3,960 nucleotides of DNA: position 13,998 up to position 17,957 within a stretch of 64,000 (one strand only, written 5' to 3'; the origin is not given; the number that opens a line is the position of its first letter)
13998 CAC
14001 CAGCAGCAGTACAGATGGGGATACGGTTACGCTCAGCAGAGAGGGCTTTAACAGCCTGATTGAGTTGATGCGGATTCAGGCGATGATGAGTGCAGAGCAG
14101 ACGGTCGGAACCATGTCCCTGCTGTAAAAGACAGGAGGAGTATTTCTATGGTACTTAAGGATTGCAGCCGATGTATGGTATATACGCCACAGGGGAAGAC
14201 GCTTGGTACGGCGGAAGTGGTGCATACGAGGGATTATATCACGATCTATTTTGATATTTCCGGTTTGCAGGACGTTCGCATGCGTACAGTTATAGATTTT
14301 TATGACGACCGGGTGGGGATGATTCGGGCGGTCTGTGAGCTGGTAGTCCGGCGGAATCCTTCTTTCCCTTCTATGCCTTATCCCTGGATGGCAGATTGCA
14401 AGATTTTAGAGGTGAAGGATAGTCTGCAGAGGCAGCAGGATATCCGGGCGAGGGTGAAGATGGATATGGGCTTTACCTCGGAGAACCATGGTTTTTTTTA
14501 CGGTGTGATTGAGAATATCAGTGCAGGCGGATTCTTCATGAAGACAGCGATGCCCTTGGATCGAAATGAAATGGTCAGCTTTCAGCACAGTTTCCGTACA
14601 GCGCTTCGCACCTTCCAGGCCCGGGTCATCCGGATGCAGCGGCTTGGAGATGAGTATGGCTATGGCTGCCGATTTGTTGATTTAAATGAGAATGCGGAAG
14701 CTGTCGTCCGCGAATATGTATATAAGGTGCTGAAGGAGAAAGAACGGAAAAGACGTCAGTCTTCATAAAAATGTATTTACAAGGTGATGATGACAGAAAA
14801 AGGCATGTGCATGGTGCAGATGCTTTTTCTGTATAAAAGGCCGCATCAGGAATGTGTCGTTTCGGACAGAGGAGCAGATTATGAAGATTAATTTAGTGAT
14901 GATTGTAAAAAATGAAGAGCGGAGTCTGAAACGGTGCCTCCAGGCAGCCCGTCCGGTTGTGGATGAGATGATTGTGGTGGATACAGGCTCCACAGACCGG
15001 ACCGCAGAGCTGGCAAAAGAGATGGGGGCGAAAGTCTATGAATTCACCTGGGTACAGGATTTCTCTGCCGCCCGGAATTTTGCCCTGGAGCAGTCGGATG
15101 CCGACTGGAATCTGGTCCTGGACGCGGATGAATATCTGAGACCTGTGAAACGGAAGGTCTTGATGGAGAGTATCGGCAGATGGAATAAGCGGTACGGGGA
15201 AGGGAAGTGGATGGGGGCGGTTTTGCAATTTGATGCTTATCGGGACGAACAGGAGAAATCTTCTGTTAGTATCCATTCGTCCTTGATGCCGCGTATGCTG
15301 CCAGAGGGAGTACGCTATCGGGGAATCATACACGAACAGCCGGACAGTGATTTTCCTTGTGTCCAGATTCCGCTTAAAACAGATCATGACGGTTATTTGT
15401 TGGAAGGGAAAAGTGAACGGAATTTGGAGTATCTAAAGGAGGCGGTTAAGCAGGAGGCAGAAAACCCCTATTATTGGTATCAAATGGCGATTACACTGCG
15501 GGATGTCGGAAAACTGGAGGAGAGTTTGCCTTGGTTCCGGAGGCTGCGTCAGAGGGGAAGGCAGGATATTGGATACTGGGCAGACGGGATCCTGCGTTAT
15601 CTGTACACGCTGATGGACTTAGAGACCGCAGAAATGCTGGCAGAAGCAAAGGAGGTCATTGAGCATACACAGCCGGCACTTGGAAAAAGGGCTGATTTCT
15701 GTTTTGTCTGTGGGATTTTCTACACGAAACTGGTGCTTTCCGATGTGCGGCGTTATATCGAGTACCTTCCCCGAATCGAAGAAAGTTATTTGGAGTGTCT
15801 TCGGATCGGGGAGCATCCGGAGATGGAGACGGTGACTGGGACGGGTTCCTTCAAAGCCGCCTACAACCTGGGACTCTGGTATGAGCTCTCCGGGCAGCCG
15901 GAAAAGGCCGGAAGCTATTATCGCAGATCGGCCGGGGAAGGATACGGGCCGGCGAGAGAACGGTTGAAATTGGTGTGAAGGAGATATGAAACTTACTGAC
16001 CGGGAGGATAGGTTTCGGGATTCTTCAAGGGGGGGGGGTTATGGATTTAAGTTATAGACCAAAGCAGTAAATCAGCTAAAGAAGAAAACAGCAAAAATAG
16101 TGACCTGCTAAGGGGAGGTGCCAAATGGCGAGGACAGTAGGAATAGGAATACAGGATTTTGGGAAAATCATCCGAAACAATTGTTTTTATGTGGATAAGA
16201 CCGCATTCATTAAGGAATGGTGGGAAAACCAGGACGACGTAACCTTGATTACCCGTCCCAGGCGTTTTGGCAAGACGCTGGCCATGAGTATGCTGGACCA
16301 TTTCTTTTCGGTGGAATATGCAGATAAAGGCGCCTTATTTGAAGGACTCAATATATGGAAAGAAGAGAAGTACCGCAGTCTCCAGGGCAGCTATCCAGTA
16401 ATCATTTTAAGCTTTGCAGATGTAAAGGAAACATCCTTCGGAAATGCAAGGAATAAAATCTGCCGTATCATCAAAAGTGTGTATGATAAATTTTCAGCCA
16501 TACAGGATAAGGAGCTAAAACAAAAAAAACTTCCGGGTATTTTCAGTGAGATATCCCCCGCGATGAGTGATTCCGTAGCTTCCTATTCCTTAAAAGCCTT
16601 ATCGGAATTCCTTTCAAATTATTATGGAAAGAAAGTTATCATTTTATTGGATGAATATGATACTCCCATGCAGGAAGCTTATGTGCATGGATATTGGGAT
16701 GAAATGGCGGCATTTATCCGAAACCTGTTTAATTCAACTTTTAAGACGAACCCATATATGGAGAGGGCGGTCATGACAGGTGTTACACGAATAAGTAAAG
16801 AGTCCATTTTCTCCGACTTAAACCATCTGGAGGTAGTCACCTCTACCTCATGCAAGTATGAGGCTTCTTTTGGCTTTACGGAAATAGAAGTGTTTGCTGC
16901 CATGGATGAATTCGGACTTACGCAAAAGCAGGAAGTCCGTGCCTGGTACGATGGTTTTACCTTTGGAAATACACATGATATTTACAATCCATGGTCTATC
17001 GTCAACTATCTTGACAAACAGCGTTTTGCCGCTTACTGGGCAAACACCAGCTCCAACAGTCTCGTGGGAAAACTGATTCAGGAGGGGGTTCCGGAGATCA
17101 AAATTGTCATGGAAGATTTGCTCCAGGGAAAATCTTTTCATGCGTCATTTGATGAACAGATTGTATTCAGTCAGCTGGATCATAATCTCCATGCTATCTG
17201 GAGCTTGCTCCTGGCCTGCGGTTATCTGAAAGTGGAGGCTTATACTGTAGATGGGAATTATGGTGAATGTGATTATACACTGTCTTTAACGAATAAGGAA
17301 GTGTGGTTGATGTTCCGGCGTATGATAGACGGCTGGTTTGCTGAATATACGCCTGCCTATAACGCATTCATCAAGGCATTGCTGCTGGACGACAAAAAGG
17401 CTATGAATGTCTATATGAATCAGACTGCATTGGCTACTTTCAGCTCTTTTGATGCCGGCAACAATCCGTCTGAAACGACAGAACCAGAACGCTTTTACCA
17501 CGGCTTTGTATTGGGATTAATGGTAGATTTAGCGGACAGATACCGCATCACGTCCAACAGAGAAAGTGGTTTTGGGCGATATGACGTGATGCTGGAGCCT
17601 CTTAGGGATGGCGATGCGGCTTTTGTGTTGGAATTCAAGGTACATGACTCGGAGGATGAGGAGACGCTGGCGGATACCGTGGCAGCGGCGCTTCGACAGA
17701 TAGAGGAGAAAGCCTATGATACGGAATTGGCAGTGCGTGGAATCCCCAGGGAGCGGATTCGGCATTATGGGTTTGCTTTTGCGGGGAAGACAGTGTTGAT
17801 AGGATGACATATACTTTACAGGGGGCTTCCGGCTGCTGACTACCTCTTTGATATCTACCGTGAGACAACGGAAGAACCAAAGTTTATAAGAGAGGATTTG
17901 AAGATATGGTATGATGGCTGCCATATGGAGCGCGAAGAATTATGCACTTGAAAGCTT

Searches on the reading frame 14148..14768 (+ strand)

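Call 9: search_protein_families(library=pfam, proteins=[window:14148-14768:+], max_evalue=0.001)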
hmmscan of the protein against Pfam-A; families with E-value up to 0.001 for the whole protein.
window:14148-14768:+ (206 aa): 1 family
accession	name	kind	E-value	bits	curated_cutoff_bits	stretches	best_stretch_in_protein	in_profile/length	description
PF07238.19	PilZ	-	8.8e-12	45.7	22.5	1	94-192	1-101/102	PilZ domain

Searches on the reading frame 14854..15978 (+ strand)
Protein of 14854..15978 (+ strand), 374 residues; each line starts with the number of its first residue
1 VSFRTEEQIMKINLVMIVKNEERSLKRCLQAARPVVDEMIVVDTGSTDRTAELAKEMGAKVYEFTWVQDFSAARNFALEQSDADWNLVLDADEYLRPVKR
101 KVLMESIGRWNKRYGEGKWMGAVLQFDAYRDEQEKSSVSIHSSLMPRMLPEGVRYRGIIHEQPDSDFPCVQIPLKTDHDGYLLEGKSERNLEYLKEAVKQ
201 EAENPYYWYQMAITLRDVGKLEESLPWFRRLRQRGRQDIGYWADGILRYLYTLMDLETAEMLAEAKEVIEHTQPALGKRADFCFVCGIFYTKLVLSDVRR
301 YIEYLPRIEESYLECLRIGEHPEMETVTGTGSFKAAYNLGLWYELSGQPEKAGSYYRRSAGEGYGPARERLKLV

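Call 9: search_protein_families(library=pfam, proteins=[window:14854-15978:+], max_evalue=0.001)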
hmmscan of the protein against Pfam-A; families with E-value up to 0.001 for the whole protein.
window:14854-15978:+ (374 aa): 6 families
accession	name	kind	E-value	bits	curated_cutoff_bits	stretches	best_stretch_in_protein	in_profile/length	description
PF00535.33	Glycos_transf_2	-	7.9e-18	65.4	23.3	1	15-106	3-102/168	Glycosyl transferase family 2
PF13704.12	Glyco_tranf_2_4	-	2.5e-08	34.8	27.5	1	19-95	1-84/98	Glycosyl transferase family 2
PF07719.23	TPR_2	-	2.1e-05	24.7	27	0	334-359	2-27/34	Tetratricopeptide repeat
PF13424.12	TPR_12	-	3.3e-05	24.4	30.1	0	335-359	47-71/77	Tetratricopeptide repeat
PF13431.12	TPR_17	-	0.00041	20.8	24.4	0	194-224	2-32/34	Tetratricopeptide repeat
PF13176.12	TPR_7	-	0.00063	20.1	27.9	0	336-358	2-24/36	Tetratricopeptide repeat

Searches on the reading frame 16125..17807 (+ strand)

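Call 8: search_protein_families(library=pfam, proteins=[window:16125-17807:+], max_evalue=0.001)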
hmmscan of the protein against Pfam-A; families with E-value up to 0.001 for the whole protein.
window:16125-17807:+ (560 aa): 2 families
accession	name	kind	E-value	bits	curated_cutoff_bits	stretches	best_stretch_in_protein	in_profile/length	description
PF09820.16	AAA-ATPase_like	-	2.9e-51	174.6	26.1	1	7-229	2-201/201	Predicted AAA-ATPase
PF08011.17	PDDEXK_9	-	8.9e-18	64.6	25.5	1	454-559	2-102/105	PD-(D/E)XK nuclease superfamily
